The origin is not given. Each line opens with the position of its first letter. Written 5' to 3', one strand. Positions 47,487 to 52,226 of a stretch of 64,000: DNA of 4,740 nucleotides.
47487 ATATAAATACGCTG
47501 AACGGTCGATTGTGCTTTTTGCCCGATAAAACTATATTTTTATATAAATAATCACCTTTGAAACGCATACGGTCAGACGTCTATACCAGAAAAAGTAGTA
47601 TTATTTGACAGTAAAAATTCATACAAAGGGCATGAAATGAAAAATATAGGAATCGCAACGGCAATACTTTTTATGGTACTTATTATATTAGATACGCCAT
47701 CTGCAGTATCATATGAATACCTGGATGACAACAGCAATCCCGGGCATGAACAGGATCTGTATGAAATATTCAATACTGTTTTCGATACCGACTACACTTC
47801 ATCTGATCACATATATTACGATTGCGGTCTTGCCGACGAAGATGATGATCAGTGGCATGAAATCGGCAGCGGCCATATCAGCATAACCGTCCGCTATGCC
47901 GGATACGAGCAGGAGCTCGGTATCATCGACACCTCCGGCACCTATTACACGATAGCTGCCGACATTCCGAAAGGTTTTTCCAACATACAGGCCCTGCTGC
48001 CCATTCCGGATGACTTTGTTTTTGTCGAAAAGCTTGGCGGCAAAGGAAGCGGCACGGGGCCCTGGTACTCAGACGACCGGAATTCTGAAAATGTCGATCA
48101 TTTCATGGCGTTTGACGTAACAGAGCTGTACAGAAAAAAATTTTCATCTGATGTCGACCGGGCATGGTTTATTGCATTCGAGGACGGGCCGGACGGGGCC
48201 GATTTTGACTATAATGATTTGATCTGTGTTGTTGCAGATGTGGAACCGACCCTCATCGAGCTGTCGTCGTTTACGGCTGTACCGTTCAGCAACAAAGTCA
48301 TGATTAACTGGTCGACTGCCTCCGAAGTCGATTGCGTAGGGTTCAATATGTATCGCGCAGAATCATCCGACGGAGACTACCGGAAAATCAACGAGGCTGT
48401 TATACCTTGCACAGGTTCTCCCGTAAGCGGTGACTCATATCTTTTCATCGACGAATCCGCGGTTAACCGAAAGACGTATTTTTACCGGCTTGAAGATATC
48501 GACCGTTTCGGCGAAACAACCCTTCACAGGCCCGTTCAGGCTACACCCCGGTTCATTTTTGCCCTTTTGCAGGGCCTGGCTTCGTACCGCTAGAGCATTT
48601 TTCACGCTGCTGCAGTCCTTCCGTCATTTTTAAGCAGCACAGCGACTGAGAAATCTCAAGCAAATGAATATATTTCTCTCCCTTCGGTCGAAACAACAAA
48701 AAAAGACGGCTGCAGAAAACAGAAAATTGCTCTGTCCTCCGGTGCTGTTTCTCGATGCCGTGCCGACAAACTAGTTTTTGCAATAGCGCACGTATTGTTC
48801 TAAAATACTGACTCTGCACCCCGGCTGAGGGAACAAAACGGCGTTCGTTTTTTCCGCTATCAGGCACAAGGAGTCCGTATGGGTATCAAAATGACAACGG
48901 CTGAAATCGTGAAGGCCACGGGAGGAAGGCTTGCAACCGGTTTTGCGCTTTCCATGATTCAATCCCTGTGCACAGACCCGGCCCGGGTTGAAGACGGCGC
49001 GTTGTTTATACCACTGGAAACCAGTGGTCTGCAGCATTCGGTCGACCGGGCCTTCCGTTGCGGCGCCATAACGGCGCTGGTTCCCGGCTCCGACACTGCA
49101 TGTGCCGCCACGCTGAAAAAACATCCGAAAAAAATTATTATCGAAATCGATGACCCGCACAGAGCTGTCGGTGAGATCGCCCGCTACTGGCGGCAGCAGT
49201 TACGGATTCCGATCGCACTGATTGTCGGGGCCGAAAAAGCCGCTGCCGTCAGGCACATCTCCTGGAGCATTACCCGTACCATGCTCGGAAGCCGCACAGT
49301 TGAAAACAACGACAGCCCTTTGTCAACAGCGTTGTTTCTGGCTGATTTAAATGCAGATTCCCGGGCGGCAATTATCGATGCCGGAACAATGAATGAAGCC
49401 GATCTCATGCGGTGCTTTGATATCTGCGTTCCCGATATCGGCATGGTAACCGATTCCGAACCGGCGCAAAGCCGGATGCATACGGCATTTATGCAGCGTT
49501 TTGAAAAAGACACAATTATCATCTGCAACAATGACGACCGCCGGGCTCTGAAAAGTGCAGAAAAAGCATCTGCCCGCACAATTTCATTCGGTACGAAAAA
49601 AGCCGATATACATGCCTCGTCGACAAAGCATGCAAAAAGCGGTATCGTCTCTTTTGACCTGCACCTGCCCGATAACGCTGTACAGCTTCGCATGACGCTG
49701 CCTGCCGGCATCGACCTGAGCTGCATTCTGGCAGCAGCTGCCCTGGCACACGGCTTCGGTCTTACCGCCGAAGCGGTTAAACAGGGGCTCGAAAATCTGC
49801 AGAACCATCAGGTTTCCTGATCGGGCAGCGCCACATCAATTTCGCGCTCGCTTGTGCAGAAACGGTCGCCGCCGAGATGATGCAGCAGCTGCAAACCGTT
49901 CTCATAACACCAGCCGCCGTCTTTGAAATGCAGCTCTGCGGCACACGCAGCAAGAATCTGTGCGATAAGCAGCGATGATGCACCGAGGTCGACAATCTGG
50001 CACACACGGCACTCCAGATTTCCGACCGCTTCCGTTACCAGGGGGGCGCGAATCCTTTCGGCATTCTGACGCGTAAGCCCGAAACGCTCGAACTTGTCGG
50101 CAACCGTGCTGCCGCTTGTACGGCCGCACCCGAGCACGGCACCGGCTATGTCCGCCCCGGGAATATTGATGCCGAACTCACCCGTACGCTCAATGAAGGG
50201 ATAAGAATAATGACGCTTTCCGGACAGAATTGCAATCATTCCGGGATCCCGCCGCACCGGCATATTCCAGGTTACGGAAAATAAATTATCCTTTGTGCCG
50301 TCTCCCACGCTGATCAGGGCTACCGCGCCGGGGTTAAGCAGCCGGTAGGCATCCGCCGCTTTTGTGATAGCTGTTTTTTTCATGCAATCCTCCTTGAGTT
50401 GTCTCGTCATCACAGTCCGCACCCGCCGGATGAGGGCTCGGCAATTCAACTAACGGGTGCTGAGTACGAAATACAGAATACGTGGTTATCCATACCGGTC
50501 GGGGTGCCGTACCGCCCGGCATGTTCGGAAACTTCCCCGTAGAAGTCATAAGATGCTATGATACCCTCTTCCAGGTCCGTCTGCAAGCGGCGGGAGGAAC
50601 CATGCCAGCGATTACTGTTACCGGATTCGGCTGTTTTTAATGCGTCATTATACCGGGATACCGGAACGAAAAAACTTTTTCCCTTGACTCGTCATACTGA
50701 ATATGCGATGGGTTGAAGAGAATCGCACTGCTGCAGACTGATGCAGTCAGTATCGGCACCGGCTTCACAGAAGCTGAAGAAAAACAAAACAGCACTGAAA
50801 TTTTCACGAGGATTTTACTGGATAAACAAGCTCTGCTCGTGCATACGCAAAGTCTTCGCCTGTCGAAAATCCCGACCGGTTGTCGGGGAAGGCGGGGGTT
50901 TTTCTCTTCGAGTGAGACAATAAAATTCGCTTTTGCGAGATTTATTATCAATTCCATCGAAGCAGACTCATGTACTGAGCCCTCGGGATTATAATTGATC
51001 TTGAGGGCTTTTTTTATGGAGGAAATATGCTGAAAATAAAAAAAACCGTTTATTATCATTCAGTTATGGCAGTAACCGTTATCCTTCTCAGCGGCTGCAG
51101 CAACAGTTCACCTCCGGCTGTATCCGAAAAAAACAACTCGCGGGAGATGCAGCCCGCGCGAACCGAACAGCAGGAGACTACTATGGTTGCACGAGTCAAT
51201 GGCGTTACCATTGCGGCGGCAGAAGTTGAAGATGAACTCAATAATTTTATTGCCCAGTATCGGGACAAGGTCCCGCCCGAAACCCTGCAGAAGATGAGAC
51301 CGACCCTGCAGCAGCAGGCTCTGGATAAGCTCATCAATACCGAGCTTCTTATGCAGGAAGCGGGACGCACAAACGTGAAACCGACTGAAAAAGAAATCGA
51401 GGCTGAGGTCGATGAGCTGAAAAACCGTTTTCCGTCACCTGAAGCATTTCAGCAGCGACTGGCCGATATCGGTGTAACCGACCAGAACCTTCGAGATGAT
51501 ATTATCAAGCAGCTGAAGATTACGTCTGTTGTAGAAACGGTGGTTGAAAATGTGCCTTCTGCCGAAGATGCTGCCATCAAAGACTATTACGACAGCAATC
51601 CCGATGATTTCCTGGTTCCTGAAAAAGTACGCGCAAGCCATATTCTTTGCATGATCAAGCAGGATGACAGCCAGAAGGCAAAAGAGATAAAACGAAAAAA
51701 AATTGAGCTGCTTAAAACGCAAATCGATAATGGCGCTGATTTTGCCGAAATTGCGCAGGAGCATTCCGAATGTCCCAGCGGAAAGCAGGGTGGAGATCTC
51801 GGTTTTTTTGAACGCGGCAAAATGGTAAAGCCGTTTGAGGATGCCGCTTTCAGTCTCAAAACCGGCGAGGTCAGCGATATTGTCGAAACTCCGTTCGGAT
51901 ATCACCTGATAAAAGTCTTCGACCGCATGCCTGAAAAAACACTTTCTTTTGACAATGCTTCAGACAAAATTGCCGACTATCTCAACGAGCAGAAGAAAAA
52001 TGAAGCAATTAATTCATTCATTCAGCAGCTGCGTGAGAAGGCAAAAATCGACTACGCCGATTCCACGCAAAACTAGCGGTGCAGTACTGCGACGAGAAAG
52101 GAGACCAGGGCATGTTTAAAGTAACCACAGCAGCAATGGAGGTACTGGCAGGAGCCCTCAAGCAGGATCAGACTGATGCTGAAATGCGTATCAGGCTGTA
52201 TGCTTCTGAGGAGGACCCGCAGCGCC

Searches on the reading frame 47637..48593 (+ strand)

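Call 50: search_protein_families(library=ncbifam, proteins=[window:47637-48593:+], max_evalue=0.00001)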
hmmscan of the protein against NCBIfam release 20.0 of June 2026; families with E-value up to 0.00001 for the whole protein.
window:47637-48593:+ (318 aa): 0 families

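Call 94: search_protein_families(library=pfam, proteins=[window:47637-48593:+], max_evalue=0.0001)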
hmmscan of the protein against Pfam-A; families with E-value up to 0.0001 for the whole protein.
window:47637-48593:+ (318 aa): 1 family
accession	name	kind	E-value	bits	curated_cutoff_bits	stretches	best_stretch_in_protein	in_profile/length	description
PF13448.11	DUF4114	-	8e-05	23.9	27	0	141-199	30-82/85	Domain of unknown function (DUF4114)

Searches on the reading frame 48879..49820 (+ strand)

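Call 50: search_protein_families(library=ncbifam, proteins=[window:48879-49820:+], max_evalue=0.00001)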
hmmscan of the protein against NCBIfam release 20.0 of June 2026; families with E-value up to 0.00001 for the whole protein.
window:48879-49820:+ (313 aa): 6 families
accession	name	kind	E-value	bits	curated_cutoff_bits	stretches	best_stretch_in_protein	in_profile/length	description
TIGR01143.1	murF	subfamily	1.1e-23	83.9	288.6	1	33-309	2-284/418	UDP-N-acetylmuramoyl-tripeptide--D-alanyl-D-alanine ligase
NF008896.0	PRK11929.1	equivalog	1.1e-20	73.2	1023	1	6-309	505-820/965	bifunctional UDP-N-acetylmuramoyl-L-alanyl-D-glutamate--2,6-diaminopimelate ligase MurE/UDP-N-acetylmuramoyl-tripeptide--D-alanyl-D-alanine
NF008041.0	PRK10773.1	equivalog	4.6e-15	55.3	551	1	3-308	2-312/453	UDP-N-acetylmuramoyl-tripeptide--D-alanyl-D-alanine ligase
NF008897.0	PRK11930.1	equivalog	4.1e-11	41.6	804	1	6-310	4-318/822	bifunctional UDP-N-acetylmuramoyl-tripeptide:D-alanyl-D-alanine ligase/alanine racemase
NF001126.0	PRK00139.1-4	equivalog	2e-10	39.8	373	1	203-309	222-328/486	UDP-N-acetylmuramoyl-L-alanyl-D-glutamate--2,6-diaminopimelate ligase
NF001124.0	PRK00139.1-2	equivalog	2.6e-06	26.5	476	0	206-308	231-336/500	UDP-N-acetylmuramoyl-L-alanyl-D-glutamate--2,6-diaminopimelate ligase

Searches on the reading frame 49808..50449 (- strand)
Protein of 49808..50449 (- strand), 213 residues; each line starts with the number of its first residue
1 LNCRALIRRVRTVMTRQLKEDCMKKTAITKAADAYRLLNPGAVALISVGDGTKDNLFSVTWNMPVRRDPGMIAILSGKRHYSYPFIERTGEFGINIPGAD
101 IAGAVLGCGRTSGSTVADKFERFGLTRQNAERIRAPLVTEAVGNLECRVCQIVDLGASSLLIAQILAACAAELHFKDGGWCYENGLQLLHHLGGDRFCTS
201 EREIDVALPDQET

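Call 94: search_protein_families(library=pfam, proteins=[window:49808-50449:-], max_evalue=0.0001)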
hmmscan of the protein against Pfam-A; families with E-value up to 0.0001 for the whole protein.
window:49808-50449:- (213 aa): 1 family
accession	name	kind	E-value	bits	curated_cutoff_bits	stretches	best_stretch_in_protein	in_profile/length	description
PF01613.24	Flavin_Reduct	-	1.2e-21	77.9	27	1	40-168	5-131/153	Flavin reductase like domain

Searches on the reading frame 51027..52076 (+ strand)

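Call 50: search_protein_families(library=ncbifam, proteins=[window:51027-52076:+], max_evalue=0.00001)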
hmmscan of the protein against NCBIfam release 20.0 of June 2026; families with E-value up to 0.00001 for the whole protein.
window:51027-52076:+ (349 aa): 9 families
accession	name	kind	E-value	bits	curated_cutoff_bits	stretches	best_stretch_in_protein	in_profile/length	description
NF000809.0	PRK00059.1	equivalog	9.2e-46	156.8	303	1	46-345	30-332/336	peptidylprolyl isomerase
TIGR02933.1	nifM_nitrog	equivalog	4.2e-35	121.8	168.2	1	93-335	21-255/256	nitrogen fixation protein NifM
NF002824.0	PRK02998.1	subfamily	2e-26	93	360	1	104-336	54-257/283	peptidylprolyl isomerase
NF002846.0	PRK03095.1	equivalog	4e-26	92.1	361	1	93-338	43-256/287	peptidylprolyl isomerase PrsA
NF002827.0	PRK03002.1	equivalog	1e-24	87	343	1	104-346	56-271/285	peptidylprolyl isomerase PrsA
NF008054.0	PRK10788.1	equivalog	1.1e-20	73.9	493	1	173-339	244-397/626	peptidylprolyl isomerase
NF008038.0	PRK10770.1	equivalog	2.8e-20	72.5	394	2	200-343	284-425/431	peptidylprolyl isomerase SurA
NF011969.0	PRK15441.1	equivalog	6e-20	71.5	127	1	225-300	16-92/93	peptidylprolyl isomerase PpiC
NF051879.1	TDE1658_narrow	equivalog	1.5e-10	40.6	340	1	153-337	142-336/342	MOSP complex formation periplasmic protein, TDE1658 family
